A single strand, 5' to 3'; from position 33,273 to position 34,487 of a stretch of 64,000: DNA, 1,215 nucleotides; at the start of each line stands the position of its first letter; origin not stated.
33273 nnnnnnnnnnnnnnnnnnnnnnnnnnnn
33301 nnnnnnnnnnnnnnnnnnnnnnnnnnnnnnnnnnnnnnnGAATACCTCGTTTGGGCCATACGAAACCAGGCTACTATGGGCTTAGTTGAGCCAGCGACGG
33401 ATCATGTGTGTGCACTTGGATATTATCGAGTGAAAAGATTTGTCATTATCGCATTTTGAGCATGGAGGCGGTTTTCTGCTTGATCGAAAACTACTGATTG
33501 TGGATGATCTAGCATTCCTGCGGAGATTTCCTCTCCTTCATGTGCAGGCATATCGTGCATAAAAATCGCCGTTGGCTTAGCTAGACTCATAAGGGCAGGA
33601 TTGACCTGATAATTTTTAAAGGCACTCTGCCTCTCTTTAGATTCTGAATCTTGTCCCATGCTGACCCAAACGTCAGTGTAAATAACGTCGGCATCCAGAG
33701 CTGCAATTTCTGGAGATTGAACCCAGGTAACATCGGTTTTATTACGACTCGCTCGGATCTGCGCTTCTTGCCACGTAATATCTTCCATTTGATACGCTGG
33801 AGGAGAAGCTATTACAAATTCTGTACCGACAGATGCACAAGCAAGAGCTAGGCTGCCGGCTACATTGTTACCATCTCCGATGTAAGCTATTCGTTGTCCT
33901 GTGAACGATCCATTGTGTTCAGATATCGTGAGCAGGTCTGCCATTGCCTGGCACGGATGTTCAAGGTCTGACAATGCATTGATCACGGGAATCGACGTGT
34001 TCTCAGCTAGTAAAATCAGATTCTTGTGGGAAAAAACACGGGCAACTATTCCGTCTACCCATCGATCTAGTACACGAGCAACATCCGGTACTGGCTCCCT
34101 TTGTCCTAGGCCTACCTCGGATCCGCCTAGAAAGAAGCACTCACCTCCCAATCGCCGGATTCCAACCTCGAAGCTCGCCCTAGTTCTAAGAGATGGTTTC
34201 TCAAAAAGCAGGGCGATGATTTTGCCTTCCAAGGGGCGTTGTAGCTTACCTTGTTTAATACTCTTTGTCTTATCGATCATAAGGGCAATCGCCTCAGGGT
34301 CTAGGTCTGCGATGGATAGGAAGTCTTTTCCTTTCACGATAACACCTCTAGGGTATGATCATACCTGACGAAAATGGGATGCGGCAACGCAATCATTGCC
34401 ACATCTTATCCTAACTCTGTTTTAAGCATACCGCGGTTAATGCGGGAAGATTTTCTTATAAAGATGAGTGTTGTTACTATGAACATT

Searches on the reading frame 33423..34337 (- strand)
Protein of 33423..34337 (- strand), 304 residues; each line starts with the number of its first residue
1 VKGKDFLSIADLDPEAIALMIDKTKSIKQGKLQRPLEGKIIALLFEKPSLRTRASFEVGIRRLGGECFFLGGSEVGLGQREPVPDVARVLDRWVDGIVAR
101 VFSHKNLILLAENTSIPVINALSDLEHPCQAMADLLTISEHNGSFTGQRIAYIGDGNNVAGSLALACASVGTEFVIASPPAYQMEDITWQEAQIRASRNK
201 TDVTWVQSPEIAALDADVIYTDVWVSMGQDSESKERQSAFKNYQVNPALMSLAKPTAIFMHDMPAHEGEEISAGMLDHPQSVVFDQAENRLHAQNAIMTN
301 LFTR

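Call 6: search_protein_families(library=pfam, proteins=[window:33423-34337:-])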
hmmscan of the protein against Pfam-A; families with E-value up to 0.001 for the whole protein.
window:33423-34337:- (304 aa): 2 families
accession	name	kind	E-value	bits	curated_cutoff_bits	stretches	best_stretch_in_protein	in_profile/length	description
PF00185.30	OTCace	-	2.8e-51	174.1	29.4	1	147-299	2-155/157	Aspartate/ornithine carbamoyltransferase, Asp/Orn binding domain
PF02729.26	OTCace_N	-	2.1e-43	148.4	29.9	1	4-140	1-148/148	Aspartate/ornithine carbamoyltransferase, carbamoyl-P binding domain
